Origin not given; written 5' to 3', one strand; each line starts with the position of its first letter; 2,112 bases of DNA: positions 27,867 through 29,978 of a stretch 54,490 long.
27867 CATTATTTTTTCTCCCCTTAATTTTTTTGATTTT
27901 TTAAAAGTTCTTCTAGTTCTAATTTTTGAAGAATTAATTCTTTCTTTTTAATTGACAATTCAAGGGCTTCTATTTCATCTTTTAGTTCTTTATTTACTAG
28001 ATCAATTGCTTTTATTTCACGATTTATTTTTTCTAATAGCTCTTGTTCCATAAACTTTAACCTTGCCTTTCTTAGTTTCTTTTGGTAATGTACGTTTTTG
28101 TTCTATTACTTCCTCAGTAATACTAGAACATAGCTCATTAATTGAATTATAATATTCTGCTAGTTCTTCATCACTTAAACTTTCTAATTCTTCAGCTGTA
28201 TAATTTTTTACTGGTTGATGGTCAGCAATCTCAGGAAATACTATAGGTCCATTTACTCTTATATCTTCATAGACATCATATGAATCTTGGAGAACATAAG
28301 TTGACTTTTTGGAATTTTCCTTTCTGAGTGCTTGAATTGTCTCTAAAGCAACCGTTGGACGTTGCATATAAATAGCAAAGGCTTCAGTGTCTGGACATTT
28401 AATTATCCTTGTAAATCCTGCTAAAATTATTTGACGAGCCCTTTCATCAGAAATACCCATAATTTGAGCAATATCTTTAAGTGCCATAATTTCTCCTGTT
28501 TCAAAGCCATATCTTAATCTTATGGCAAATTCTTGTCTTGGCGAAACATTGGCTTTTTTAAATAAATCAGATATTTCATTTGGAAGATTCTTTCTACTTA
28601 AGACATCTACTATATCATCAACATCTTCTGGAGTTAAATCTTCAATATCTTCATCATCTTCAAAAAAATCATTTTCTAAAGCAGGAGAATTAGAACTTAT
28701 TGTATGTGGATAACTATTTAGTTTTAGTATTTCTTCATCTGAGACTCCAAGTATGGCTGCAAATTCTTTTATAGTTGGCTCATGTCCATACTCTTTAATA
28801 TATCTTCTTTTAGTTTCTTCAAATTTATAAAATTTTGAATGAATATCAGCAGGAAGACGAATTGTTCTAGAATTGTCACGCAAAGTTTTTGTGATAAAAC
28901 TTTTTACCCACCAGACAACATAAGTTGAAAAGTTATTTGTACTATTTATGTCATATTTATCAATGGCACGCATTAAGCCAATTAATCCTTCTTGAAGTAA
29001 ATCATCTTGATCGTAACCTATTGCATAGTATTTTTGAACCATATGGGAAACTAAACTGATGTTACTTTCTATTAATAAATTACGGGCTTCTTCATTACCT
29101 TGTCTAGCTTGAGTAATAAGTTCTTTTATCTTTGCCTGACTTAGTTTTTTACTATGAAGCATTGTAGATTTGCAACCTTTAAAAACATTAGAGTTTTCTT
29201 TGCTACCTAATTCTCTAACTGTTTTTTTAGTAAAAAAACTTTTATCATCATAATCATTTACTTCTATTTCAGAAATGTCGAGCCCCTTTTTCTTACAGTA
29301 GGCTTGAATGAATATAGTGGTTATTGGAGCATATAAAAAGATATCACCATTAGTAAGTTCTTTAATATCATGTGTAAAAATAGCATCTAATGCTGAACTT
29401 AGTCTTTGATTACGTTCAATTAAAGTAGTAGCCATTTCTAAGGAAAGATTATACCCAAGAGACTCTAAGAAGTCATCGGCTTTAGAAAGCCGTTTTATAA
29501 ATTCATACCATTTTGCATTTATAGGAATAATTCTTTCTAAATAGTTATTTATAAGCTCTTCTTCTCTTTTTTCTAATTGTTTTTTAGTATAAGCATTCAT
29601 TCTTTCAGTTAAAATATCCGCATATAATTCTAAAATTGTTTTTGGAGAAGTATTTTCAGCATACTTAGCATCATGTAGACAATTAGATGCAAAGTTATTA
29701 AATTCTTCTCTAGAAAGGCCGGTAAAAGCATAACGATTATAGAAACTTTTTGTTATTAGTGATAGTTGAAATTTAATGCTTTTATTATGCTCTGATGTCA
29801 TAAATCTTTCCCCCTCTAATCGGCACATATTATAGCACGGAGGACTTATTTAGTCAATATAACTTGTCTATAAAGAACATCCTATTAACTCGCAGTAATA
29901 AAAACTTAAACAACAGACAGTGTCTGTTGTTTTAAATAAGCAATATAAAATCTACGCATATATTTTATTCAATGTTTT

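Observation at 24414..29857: Three full-length RpoD-like sigma-70 genes plus a dead fourth copy, arranged head to tail in one transcription unit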

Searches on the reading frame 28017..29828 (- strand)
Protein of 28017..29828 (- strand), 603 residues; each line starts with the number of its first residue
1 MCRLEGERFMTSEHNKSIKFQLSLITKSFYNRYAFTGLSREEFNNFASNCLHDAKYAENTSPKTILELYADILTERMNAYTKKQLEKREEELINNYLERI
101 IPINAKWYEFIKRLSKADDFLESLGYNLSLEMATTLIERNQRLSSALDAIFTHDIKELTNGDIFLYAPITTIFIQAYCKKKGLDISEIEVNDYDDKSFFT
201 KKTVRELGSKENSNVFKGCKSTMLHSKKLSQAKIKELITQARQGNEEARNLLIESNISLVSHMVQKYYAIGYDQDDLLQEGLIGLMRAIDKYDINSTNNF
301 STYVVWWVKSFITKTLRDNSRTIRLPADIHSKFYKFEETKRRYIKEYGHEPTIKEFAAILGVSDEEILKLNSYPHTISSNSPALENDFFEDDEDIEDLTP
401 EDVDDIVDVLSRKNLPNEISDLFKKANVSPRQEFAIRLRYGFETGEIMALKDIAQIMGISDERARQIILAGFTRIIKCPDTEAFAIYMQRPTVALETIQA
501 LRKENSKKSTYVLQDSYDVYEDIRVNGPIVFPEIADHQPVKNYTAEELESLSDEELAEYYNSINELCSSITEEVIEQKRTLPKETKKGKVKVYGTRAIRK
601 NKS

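Call 4: search_protein_families(library=pfam, proteins=[window:28017-29828:-], max_evalue=0.01)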
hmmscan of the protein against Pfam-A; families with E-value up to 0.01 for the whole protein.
window:28017-29828:- (603 aa): 4 families
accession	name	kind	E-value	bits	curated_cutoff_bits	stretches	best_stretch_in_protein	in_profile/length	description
PF04542.20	Sigma70_r2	-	1.9e-15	56.8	24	1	252-322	1-71/71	Sigma-70 region 2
PF04545.22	Sigma70_r4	-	6.3e-09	35.7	24.1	1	429-473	6-46/50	Sigma-70, region 4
PF04539.22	Sigma70_r3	-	0.00028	21.4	25.3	1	335-400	5-74/78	Sigma-70 region 3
PF13542.12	HTH_Tnp_ISL3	-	0.0057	16.5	27.4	0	449-468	28-47/51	Helix-turn-helix domain of transposase family ISL3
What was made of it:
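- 28017..29801 (-): s1, a 594-aa extended RpoD-like sigma and the positional orthologue of the single sigma in relatives. It has the family N-domain (aa ~3-180, window ~29262-29801), then regions 1.2-4, the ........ helix and a tail ending KVKVYG. The tail lacks about 30 aa of the family's terminal coiled coil. Pfam r2 and r4, with r3 borderline (call 4).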

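Call 5: search_protein_families(library=ncbifam, proteins=[window:28017-29828:-], max_evalue=0.01)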
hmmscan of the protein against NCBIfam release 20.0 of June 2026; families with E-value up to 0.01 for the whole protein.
window:28017-29828:- (603 aa): 55 families (the best 25 are shown)
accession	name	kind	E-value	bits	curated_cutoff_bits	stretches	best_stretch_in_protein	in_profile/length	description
TIGR02997.1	Sig70-cyanoRpoD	subfamily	1e-44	153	384.5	1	223-469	51-291/298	RNA polymerase sigma factor, RpoD/SigA family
NF041931.2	MzaA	equivalog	3.7e-43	148.4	800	1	228-467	457-693/726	MZA anti-phage system associated sigma-70 family RNA polymerase sigma factor MzaA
TIGR02393.1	RpoD_Cterm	equivalog_domain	8e-42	143.5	354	1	248-469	1-218/238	RNA polymerase sigma factor RpoD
TIGR02394.1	rpoS_proteo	equivalog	8.5e-40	137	378.7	1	231-475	30-270/285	RNA polymerase sigma factor RpoS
NF005920.0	PRK07921.1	subfamily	2.2e-39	135.4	464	1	222-468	66-307/328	RNA polymerase sigma factor SigB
NF005785.0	PRK07598.1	equivalog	4e-38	131.3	554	1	228-467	157-390/415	RNA polymerase sigma factor SigC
NF006666.0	PRK09210.1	equivalog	7.4e-38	130.8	572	1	229-468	114-349/370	RNA polymerase sigma factor RpoD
NF004207.0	PRK05657.1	equivalog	2.4e-37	129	394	1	229-476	71-314/329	RNA polymerase sigma factor RpoS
NF004208.0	PRK05658.1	equivalog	9.5e-37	127.3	555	1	185-467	326-608/631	RNA polymerase sigma factor RpoD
NF005643.0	PRK07406.1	equivalog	1.3e-36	126.5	500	1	233-468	150-376/397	RNA polymerase sigma factor RpoD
NF005642.0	PRK07405.1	subfamily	7.2e-36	124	524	1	225-470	61-300/318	RNA polymerase sigma factor SigD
NF004566.0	PRK05901.2-4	equivalog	8.1e-36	124.1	531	1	219-480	165-434/448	RNA polymerase sigma factor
NF004560.0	PRK05901.1-1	equivalog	8.9e-36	124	711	1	226-467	258-494/516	RNA polymerase sigma factor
NF004561.0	PRK05901.1-3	equivalog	7.8e-35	121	582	1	226-467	279-515/537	RNA polymerase sigma factor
NF004564.0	PRK05901.2-2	equivalog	2.2e-33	115.7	617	1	183-468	186-472/500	RNA polymerase sigma factor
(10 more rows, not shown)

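Call 14: search_protein_families(library=padloc, proteins=[window:28017-29828:-], max_evalue=0.01)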
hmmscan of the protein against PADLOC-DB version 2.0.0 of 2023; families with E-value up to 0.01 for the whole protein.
window:28017-29828:- (603 aa): 1 family
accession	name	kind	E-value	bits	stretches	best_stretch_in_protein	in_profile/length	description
PDLC02203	MzaA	-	1e-27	94.7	1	246-469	428-649/683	-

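Call 15: search_protein_families(library=phrogs, proteins=[window:28017-29828:-], max_evalue=0.01)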
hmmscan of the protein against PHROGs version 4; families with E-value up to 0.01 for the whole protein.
window:28017-29828:- (603 aa): 5 families
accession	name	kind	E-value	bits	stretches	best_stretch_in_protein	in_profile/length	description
phrog_351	-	transcription regulation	3.3e-52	179.2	1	211-469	476-716/928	RNA polymerase sigma factor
phrog_21612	-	transcription regulation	2.7e-09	37.1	1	244-335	10-103/600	RNA polymerase sigma factor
phrog_1740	-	transcription regulation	9.4e-07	28.7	1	223-468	27-205/567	RNA polymerase sigma factor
phrog_17569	-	transcription regulation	0.0026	18.2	1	199-313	125-226/341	RNA polymerase sigma factor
phrog_3512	-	transcription regulation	0.0079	17.4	0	423-477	61-111/130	sigma factor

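Call 38: find_homologous_proteins(query=A3, max_evalue=1e-20)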
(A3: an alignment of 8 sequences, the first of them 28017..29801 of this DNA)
Query A3 (8 sequences) (594 aa, profile of the alignment): 69 proteins with E <= 1e-20 among 8000 candidates.
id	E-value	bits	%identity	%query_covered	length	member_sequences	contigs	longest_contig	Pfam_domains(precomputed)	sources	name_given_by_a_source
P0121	5.7e-210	717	100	100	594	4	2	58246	PF04545.23,PF04542.21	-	-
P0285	1.0e-81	294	30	39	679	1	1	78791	PF04545.23,PF00140.26,PF04542.21,PF04539.23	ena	-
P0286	1.9e-78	283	33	42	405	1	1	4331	PF04545.23,PF00140.26,PF03979.20,PF04542.21,PF04539.23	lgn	-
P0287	1.7e-77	280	31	40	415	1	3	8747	PF04545.23,PF00140.26,PF03979.20,PF04542.21,PF04539.23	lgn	-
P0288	2.8e-77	279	33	40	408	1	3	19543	PF04545.23,PF00140.26,PF03979.20,PF04542.21,PF04539.23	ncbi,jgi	ncbi:MAG: hypothetical protein RLZZ26_254 [Candidatus Parcubacteria bacterium]|jgi:RNA polymerase pr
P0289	5.3e-77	278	33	41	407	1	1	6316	PF04545.23,PF00140.26,PF03979.20,PF04542.21,PF04539.23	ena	-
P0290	7.5e-76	274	31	38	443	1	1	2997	PF04545.23,PF00140.26,PF03979.20,PF04542.21,PF04539.23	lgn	-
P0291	2.8e-75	272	33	42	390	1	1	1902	PF04545.23,PF00140.26,PF03979.20,PF04542.21,PF04539.23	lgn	-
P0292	5.0e-75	271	35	38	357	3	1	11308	PF04545.23,PF00140.26,PF03979.20,PF04542.21,PF04539.23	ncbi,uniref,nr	ncbi:RNA polymerase sigma factor RpoD [Candidatus Uhrbacteria bacterium RIFCSPLOWO2_02_FULL_48_12]|u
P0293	7.9e-75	271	34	40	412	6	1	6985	PF04545.23,PF00140.26,PF03979.20,PF04542.21,PF04539.23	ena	-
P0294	1.4e-74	270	35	38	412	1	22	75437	PF04545.23,PF00140.26,PF03979.20,PF04542.21,PF04539.23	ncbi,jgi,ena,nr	ncbi:MAG: RNA polymerase sigma factor [Parcubacteria group bacterium GW2011_GWA2_46_9]|nr:MAG: RNA p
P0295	3.0e-74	269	30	41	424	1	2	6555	PF04545.23,PF00140.26,PF03979.20,PF04542.21,PF04539.23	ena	-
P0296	4.4e-74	268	34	44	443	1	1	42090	PF04545.23,PF00140.26,PF03979.20,PF04542.21,PF04539.23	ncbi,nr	ncbi:MAG: sigma-70 family RNA polymerase sigma factor [bacterium]|nr:sigma-70 family RNA polymerase 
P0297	6.9e-74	268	35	37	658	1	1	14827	PF04546.20,PF04545.23,PF00140.26,PF04542.21,PF04539.23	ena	-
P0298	9.0e-74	267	34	42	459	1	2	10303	PF04545.23,PF00140.26,PF04542.21,PF04539.23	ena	-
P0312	7.1e-71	258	32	36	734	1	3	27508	PF04545.23,PF00140.26,PF04542.21,PF08281.19,PF04539.23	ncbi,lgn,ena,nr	ncbi:MAG: sigma-70 family RNA polymerase sigma factor [Bacilli bacterium]|nr:sigma-70 family RNA pol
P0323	8.6e-69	251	30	57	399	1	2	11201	PF04545.23,PF00140.26,PF04542.21,PF04539.23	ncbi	-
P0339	6.1e-47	179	35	22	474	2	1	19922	PF04545.23,PF00140.26,PF04542.21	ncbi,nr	ncbi:MAG: sigma-70 family RNA polymerase sigma factor [Bacilli bacterium]|nr:sigma-70 family RNA pol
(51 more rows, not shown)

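Call 39: find_encoding_contigs(protein=P0285, flank=10000, max_places=3)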
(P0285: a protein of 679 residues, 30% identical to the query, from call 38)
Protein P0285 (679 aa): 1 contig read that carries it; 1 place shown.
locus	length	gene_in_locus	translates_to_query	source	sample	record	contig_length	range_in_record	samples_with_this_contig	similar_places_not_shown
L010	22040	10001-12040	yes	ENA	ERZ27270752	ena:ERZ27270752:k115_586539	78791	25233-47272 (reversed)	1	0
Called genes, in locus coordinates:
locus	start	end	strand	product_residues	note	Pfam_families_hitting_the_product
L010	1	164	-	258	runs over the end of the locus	PF00378:ECH_1, PF16113:ECH_2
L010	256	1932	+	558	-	PF01546:Peptidase_M20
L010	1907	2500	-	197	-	PF09515:Thia_YuaJ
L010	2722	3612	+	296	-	PF06161:DUF975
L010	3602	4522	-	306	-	PF00849:PseudoU_synth_2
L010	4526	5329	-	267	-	PF01513:NAD_kinase, PF20143:NAD_kinase_C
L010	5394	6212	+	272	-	PF01177:Asp_Glu_race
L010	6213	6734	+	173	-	-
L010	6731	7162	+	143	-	PF22769:DCD, PF00692:dUTPase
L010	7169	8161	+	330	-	PF01966:HD, PF13286:HD_assoc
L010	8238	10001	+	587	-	PF01807:Zn_ribbon_DnaG, PF08275:DNAG_N, PF01751:Toprim, PF13155:Toprim_2, PF13362:Toprim_3 (weak), PF13662:Toprim_4, PF10410:DnaB_bind (faint)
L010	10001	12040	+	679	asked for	PF00140:Sigma70_r1_2, PF04542:Sigma70_r2, PF04539:Sigma70_r3, PF04545:Sigma70_r4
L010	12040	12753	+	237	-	PF05175:MTS (weak), PF12847:Methyltransf_18, PF13847:Methyltransf_31 (weak), PF04816:TrmK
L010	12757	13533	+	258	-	PF01784:DUF34_NIF3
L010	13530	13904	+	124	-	PF01042:Ribonuc_L-PSP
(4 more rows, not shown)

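Call 40: find_encoding_contigs(protein=P0312, flank=10000, max_places=3)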
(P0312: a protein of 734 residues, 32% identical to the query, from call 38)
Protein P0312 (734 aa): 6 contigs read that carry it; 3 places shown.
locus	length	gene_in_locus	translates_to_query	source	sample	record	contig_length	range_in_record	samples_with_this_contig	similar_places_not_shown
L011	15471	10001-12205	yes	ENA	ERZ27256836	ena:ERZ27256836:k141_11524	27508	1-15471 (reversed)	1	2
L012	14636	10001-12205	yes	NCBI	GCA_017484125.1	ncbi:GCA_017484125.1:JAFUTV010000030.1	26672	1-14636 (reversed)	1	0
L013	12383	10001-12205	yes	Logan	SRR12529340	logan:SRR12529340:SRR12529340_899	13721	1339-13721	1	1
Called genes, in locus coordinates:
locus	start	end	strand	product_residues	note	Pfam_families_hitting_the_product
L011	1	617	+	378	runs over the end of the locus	PF06925:MGDG_synth, PF00534:Glycos_transf_1 (weak), PF04101:Glyco_tran_28_C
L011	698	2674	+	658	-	PF00456:Transketolase_N, PF02779:Transket_pyr, PF22613:Transketolase_C_1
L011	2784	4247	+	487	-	PF13328:HD_4, PF01966:HD, PF04607:RelA_SpoT, PF02824:TGS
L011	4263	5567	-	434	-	PF02388:FemAB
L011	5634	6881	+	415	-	PF02388:FemAB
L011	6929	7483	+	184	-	PF04011:LemA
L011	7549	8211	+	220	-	-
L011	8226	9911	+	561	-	PF09972:DUF2207 (weak), PF20990:DUF2207_C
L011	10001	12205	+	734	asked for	PF00140:Sigma70_r1_2, PF04542:Sigma70_r2, PF04539:Sigma70_r3, PF08281:Sigma70_r4_2 (faint), PF04545:Sigma70_r4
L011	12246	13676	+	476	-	PF00919:UPF0004, PF04055:Radical_SAM, PF01938:TRAM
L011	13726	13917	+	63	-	PF01165:Ribosomal_S21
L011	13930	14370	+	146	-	PF09424:YqeY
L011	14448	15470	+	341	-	?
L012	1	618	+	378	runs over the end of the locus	PF06925:MGDG_synth, PF00534:Glycos_transf_1 (weak), PF04101:Glyco_tran_28_C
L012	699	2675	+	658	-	PF00456:Transketolase_N, PF02779:Transket_pyr, PF22613:Transketolase_C_1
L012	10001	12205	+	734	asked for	PF00140:Sigma70_r1_2, PF04542:Sigma70_r2, PF04539:Sigma70_r3, PF08281:Sigma70_r4_2 (faint), PF04545:Sigma70_r4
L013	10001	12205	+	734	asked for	PF00140:Sigma70_r1_2, PF04542:Sigma70_r2, PF04539:Sigma70_r3, PF08281:Sigma70_r4_2 (faint), PF04545:Sigma70_r4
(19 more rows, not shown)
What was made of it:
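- One related long sigma, P0312, is single-copy in a housekeeping neighbourhood (call 40).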

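Call 53: search_dna_similar(query=window:28017-29801:-, collection=phages, mode=protein, max_rows=15)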
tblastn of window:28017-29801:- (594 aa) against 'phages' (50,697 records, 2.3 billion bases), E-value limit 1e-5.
Records with a match: 233; places in all: 257; records where one place covers at least 80% of the query: 0.
Best place of each record, by identity: <60% 233.
By first word of the organism name: Bacillus 79; Bacteriophage 54; Vibrio 54; Synechococcus 15; Salmonella 4; Klebsiella 4; Acinetobacter 4; Listeria 3; Enterococcus 2; Salisaeta 2; and 11 more.
By host as written in the record: - 112; Bacillus cereus 18; Synechococcus sp. MW02 8; Bacillus subtilis BEST7003 8; Bacillus subtilis 7; Bacillus megaterium 6; Homo sapiens 3; Bacillus sp. 3; and 47 more.
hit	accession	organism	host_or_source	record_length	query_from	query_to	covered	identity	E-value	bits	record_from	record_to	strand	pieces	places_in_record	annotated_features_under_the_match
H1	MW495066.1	Microcystis phage MaAM05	Microcystis sp. SG03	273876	218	458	41%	32.6%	1e-28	128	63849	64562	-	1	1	rpoD: RNA polymerase sigma factor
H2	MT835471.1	Bacteriophage sp.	human fecal samples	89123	227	458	39%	33.2%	3e-28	126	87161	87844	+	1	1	record has no annotation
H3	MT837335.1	Bacteriophage sp.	human fecal samples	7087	227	458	39%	33.2%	3e-27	123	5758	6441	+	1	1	record has no annotation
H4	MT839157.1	Bacteriophage sp.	human fecal samples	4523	227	458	39%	32.8%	4e-27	122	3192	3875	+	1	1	record has no annotation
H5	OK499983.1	Bacillus phage vB_BanH_McCartney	Bacillus anthracis Sterne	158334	220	466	42%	30.3%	5e-20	100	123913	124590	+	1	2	RNA polymerase sigma 28 subunit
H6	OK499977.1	Bacillus phage vB_BanH_Emiliahah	Bacillus anthracis Sterne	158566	220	466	42%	30.3%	2e-19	99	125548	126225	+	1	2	RNA polymerase sigma 28 subunit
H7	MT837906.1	Bacteriophage sp.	human fecal samples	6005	238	471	39%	30.9%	6e-21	103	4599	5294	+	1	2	record has no annotation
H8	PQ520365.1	Enterococcus phage IME_EF3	-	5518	220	458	40%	30.2%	7e-28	125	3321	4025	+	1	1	record has no annotation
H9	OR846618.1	Enterococcus phage Efs 1-1-1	Enterococcus faecalis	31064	220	458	40%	30.2%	9e-28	125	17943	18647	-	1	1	record has no annotation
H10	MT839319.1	Bacteriophage sp.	human fecal samples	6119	227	458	39%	31.1%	2e-24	114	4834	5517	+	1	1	record has no annotation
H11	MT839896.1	Bacteriophage sp.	human fecal samples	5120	235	458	38%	31.7%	2e-25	117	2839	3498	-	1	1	record has no annotation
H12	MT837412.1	Bacteriophage sp.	human fecal samples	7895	243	458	36%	32.9%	6e-25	116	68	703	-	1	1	record has no annotation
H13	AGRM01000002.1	Salmonella enterica subsp. houtenae str. ATCC BAA-1581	Homo sapiens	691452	231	477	42%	28.5%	4e-20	101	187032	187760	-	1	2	RNA polymerase sigma factor RpoS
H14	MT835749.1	Bacteriophage sp.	human fecal samples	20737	197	431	40%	29.4%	6e-20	100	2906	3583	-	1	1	record has no annotation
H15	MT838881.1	Bacteriophage sp.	human fecal samples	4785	227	458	39%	29.7%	9e-21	102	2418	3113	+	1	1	record has no annotation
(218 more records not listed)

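Call 54: search_dna_similar(query=window:28017-29801:-, collection=plasmids, mode=protein, max_rows=15)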
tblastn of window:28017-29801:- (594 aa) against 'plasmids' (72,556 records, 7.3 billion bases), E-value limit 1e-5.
Records with a match: 460; places in all: 622; records where one place covers at least 80% of the query: 0.
Best place of each record, by identity: <60% 460.
By first word of the organism name: Bacillus 63; Nostoc 31; Escherichia 27; Streptomyces 24; Acaryochloris 22; Burkholderia 17; Azospirillum 17; Rhodococcus 16; Cupriavidus 14; Caballeronia 14; and 110 more.
By predicted mobility (MOB-suite, as given by PLSDB): non-mobilizable 312; mobilizable 74; conjugative 74.
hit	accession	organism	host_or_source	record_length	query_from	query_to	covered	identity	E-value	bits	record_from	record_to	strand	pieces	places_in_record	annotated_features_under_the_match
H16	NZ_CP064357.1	Miltoncostaea oceani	pure culture,marine sediment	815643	167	458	49%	30.6%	2e-26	122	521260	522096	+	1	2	sigma-70 family RNA polymerase sigma factor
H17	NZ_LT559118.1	Nonomuraea gerenzanensis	-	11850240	150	466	53%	28.0%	6e-23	112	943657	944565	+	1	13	none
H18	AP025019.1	Calothrix sp. PCC 7716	-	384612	161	458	50%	29.6%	1e-25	120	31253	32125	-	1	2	sigB_2: transcription initiation factor sigma SigB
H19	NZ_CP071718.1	Acaryochloris sp. 'Moss Beach'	culture,intertidal zone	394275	220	471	42%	34.5%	2e-27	126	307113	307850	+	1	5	sigma-70 family RNA polymerase sigma factor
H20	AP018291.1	Calothrix sp. NIES-4105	-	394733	160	458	50%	29.1%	4e-25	118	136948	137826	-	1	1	sigB: transcription initiation factor sigma SigB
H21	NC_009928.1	Acaryochloris marina MBIC11017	-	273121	220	471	42%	33.7%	5e-27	124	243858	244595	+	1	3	sigma-70 family RNA polymerase sigma factor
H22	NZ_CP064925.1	Acaryochloris marina S15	cell culture,surface of Pikea pinnata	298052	220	471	42%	33.3%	3e-28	128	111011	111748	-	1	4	sigma-70 family RNA polymerase sigma factor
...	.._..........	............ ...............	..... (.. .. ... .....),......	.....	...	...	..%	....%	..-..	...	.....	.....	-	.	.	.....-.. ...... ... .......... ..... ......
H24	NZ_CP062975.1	Pontibacillus sp. ALD_SL1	mangrove mud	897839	171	469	50%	27.6%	2e-22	110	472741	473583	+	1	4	RNA polymerase sigma factor RpoD/SigA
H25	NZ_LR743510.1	Methylobacterium bullatum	-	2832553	195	458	44%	31.1%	2e-25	119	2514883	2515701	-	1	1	none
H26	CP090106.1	Sinorhizobium meliloti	Medicago,Cell culture,Plant nodule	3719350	177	458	47%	29.0%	5e-25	118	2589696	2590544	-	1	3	rpoD: RNA polymerase sigma factor RpoD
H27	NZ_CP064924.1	Acaryochloris marina S15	cell culture,surface of Pikea pinnata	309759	228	471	41%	33.5%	8e-22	108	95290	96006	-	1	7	RNA polymerase sigma factor, RpoD/SigA family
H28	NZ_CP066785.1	Alicyclobacillus sp. ALC3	cell culture,acid mine drainage sediment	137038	220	458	40%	34.2%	1e-27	126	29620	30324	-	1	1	sigma-70 family RNA polymerase sigma factor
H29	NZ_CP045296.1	Paenibacillus cellulositrophicus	cell culture,Thai soil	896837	199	458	44%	31.2%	4e-30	134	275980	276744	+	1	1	rpoD: RNA polymerase sigma factor RpoD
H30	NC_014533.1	Gloeothece verrucosa PCC 7822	fresh water in rice field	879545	193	464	46%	29.8%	1e-23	114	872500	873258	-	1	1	sigma-70 family RNA polymerase sigma factor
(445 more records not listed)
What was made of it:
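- Phage and plasmid collections match only the sigma core, at 36-53% coverage and below 35% identity (calls 53, 54).
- Tried and rejected: Phage and plasmid tblastn (calls 53, 54).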

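Call 68: find_encoding_contigs(protein=P0323, flank=10000, max_places=2)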
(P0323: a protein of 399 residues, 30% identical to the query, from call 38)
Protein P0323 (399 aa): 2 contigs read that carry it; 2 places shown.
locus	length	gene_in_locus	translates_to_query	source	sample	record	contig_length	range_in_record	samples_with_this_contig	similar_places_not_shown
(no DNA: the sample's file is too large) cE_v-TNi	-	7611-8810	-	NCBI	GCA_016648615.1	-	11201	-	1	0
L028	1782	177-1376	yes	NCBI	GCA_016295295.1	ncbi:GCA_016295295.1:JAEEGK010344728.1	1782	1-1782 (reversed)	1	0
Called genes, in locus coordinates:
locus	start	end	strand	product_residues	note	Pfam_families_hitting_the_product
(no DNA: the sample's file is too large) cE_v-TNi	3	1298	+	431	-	?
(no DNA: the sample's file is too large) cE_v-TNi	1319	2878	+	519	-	PF07963:N_methyl (weak), PF03382:DUF285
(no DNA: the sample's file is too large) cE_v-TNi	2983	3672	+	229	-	PF00589:Phage_integrase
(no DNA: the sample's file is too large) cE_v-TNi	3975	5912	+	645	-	PF09826:Beta_propel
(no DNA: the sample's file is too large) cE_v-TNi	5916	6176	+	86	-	-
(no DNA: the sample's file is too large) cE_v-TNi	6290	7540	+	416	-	PF04542:Sigma70_r2, PF04539:Sigma70_r3, PF04545:Sigma70_r4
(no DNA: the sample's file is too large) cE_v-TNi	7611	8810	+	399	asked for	PF00140:Sigma70_r1_2, PF04542:Sigma70_r2, PF04539:Sigma70_r3, PF04545:Sigma70_r4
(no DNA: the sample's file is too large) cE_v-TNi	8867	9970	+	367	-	PF04055:Radical_SAM, PF06969:HemN_C (weak)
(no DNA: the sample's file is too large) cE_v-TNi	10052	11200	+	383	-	?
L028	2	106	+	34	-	?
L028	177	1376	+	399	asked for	PF00140:Sigma70_r1_2, PF04542:Sigma70_r2, PF04539:Sigma70_r3, PF04545:Sigma70_r4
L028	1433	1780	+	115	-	PF04055:Radical_SAM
